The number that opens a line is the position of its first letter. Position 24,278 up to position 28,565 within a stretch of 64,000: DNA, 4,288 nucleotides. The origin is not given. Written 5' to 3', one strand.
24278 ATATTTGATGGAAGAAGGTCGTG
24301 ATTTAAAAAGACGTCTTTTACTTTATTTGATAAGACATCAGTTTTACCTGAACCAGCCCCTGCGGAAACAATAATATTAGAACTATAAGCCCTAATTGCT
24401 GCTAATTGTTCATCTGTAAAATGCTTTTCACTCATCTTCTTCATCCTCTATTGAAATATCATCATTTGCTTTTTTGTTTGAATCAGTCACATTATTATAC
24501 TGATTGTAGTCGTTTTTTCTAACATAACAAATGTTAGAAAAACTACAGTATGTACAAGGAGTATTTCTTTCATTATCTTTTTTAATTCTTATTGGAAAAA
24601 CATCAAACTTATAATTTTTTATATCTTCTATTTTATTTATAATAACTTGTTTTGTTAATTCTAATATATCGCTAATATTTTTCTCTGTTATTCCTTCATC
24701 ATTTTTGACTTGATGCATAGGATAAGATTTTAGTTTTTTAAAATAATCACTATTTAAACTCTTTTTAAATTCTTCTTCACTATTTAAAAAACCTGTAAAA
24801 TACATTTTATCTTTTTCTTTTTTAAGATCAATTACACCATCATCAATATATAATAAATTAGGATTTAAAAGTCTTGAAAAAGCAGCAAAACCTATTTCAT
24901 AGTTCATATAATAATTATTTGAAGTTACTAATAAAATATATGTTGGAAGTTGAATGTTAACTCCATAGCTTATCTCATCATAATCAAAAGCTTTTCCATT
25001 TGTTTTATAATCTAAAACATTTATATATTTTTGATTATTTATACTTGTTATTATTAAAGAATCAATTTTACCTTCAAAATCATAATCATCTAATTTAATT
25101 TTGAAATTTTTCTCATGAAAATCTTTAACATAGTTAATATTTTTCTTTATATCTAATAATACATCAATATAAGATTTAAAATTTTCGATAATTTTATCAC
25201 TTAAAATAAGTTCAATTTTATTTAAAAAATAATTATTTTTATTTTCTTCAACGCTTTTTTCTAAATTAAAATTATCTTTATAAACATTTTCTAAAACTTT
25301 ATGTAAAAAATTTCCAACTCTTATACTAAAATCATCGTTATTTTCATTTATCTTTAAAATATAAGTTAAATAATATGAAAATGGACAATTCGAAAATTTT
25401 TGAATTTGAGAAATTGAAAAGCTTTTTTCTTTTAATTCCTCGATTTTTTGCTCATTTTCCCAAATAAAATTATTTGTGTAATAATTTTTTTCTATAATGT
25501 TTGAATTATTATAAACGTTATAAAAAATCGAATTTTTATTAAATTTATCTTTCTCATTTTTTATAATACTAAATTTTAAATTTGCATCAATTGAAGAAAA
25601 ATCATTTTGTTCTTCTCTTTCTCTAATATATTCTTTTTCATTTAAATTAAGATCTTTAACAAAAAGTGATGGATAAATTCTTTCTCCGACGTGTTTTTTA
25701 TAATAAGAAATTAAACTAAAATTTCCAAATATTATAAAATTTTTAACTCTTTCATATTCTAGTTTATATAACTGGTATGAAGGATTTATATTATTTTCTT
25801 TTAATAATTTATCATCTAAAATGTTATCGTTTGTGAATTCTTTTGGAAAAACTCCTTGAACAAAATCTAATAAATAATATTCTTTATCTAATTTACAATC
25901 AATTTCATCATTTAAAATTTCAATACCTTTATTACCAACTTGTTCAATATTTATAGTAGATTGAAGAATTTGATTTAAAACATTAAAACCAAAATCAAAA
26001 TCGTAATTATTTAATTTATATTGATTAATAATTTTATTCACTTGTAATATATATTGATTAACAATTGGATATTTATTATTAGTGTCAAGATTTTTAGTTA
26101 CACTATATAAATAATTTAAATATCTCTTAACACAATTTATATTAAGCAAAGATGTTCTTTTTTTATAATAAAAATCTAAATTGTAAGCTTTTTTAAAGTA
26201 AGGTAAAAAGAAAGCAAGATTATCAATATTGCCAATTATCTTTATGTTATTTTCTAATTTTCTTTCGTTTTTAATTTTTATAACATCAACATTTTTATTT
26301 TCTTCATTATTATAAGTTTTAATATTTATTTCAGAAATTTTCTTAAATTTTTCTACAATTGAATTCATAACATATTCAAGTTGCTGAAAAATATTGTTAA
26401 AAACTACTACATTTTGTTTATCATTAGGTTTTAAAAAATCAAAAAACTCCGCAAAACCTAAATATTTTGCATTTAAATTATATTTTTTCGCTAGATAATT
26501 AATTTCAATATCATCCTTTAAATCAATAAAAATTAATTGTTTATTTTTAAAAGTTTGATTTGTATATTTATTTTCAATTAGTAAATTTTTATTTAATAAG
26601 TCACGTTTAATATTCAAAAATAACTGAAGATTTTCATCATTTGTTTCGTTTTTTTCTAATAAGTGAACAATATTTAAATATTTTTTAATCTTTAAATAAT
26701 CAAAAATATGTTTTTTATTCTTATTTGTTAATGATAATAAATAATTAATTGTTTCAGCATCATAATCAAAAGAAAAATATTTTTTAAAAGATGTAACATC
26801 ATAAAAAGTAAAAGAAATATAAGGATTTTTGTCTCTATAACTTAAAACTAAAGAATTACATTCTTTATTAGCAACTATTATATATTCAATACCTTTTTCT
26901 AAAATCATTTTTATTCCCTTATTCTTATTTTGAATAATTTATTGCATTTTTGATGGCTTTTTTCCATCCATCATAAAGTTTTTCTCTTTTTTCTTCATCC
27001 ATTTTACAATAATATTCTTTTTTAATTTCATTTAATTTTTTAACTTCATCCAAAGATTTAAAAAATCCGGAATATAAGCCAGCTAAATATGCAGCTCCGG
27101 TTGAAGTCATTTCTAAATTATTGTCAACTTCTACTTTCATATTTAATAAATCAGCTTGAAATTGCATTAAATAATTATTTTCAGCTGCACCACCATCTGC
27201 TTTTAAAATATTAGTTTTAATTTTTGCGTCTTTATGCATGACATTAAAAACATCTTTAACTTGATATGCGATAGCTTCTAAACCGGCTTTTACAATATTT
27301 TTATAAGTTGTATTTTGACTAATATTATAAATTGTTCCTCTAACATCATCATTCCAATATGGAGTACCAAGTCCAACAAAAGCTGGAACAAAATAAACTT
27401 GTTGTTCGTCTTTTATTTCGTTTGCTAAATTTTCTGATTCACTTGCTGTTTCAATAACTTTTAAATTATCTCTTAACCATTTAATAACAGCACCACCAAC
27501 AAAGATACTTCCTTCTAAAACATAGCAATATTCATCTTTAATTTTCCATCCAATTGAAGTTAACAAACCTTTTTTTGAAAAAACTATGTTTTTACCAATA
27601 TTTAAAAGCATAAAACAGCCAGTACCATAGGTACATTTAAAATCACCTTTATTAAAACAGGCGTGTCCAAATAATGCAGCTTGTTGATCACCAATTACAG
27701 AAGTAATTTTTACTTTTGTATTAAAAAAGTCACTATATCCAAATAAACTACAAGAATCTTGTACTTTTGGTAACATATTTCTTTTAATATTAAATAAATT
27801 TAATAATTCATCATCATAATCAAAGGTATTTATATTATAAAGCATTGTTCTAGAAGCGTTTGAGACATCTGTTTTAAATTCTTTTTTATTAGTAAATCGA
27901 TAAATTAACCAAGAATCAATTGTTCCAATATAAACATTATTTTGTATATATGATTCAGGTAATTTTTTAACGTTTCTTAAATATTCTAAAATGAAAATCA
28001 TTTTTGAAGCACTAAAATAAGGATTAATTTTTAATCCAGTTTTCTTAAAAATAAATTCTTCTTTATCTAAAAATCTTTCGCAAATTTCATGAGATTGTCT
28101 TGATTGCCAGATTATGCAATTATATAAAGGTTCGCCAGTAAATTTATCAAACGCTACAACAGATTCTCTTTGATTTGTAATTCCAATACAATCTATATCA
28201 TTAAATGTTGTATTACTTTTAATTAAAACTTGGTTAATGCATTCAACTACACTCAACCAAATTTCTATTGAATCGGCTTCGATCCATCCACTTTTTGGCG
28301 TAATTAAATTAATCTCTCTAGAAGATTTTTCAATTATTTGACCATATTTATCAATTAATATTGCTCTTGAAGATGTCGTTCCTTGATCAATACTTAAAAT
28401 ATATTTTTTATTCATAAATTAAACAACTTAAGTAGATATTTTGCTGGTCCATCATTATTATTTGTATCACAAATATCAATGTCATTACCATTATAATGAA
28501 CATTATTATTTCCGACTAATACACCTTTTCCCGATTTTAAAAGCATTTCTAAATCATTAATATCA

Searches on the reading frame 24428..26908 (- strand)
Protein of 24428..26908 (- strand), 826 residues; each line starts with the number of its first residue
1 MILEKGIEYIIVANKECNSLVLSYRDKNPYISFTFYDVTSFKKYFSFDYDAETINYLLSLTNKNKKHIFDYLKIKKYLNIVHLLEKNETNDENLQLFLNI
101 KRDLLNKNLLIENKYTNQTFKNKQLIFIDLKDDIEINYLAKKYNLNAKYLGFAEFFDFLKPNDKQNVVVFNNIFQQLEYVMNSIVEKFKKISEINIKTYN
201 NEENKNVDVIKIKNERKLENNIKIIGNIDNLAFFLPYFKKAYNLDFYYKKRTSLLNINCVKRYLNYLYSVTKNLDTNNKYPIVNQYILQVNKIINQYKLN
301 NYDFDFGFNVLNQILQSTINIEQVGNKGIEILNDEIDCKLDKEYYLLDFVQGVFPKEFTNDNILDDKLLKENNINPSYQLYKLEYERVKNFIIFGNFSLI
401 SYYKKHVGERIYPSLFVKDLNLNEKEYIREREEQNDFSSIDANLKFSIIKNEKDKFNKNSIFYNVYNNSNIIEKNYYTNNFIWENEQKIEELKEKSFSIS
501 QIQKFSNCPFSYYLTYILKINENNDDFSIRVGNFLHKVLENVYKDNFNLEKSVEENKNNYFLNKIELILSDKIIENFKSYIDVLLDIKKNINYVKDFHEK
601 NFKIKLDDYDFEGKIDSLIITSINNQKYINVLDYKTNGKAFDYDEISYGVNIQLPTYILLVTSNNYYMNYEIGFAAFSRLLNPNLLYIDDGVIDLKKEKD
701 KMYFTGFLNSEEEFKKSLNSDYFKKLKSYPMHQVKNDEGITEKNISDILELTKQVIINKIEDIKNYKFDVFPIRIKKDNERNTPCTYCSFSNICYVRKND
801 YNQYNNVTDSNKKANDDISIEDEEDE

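Call 5: search_protein_families(library=pfam, proteins=[window:24428-26908:-], max_evalue=1)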
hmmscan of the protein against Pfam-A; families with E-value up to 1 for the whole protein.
window:24428-26908:- (826 aa): 2 families
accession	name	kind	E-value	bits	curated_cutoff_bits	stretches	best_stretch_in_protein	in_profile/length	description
PF12705.13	PDDEXK_1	-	3.3e-23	83.3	22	1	496-794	1-246/247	PD-(D/E)XK nuclease superfamily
PF08279.18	HTH_11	-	0.041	14.2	25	1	733-767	8-43/55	HTH domain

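Call 6: search_protein_families(library=ncbifam, proteins=[window:24428-26908:-], max_evalue=1)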
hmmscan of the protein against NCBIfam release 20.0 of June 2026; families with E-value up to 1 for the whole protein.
window:24428-26908:- (826 aa): 6 families
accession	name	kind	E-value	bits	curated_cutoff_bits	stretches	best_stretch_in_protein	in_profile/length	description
TIGR02773.1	addB_Gpos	equivalog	2.6e-11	41.9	903.7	2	610-816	933-1150/1159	helicase-exonuclease AddAB subunit AddB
TIGR00372.1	cas4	equivalog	0.0023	17.8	65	1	498-564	2-70/180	CRISPR-associated protein Cas4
NF009840.0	PRK13315.1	equivalog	0.0085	16.6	119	1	693-744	42-93/107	heme oxygenase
TIGR03623.1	TIGR03623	subfamily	0.11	10.6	299.6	0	593-660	719-783/876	probable DNA repair protein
TIGR02786.1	addB_alphas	equivalog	0.3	9.1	486.5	1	493-636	748-903/1024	double-strand break repair protein AddB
NF006256.0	PRK08404.1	equivalog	0.55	10.4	107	1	171-223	42-94/103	V-type ATP synthase subunit H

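Call 7: search_protein_families(library=padloc, proteins=[window:24428-26908:-], max_evalue=1)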
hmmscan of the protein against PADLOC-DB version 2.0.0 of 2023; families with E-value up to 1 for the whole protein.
window:24428-26908:- (826 aa): 6 families
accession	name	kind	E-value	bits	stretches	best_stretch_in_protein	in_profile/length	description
PDLC01250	Cas4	-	8.5e-08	30.7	1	497-667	1-107/168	"CAS-I,CAS-II,CAS-III,CAS-IV,CAS-V,CAS-VI; acquisition_associated"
PDLC01447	Cas4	-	1.2e-05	23.8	1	495-631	3-113/161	"CAS-I,CAS-II,CAS-III,CAS-IV,CAS-V,CAS-VI; acquisition_associated"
PDLC00943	Cas4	-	0.0006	17.8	1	498-564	2-70/180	CRISPR-associated protein Cas4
PDLC00944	Cas4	-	0.0012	17.1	1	497-569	1-74/177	Cas4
PDLC01773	Cas4c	-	0.0075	13.7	0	779-812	179-210/229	-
PDLC01615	Cas4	-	0.029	12.2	1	494-581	35-122/266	"CAS-I,CAS-II,CAS-III,CAS-IV,CAS-V,CAS-VI; acquisition_associated"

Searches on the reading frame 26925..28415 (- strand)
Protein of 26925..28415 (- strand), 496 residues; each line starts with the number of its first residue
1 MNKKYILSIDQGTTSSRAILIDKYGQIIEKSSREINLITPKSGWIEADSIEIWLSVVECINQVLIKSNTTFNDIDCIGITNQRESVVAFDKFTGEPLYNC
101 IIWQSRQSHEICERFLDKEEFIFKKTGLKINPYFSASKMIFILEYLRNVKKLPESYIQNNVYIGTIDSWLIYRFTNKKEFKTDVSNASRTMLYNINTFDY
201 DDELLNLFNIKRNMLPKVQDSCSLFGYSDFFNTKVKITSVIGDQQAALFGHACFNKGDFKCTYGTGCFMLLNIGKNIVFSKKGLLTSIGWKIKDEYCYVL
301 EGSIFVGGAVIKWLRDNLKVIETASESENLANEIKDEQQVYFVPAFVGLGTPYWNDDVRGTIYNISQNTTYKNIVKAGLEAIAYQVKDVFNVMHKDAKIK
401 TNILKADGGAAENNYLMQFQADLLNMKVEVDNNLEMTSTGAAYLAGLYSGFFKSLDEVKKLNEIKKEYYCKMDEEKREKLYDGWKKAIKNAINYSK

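Call 5: search_protein_families(library=pfam, proteins=[window:26925-28415:-], max_evalue=1)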
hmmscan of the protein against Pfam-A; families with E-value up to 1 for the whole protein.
window:26925-28415:- (496 aa): 3 families
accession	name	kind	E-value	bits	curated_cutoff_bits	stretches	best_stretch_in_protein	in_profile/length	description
PF00370.27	FGGY_N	-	8.6e-61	206.1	28.8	1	5-250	1-245/245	FGGY family of carbohydrate kinases, N-terminal domain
PF02782.22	FGGY_C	-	5.2e-38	131.3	27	1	260-446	2-195/198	FGGY family of carbohydrate kinases, C-terminal domain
PF01869.26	BcrAD_BadFG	-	0.29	11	31.5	0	9-31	3-25/271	BadF/BadG/BcrA/BcrD ATPase family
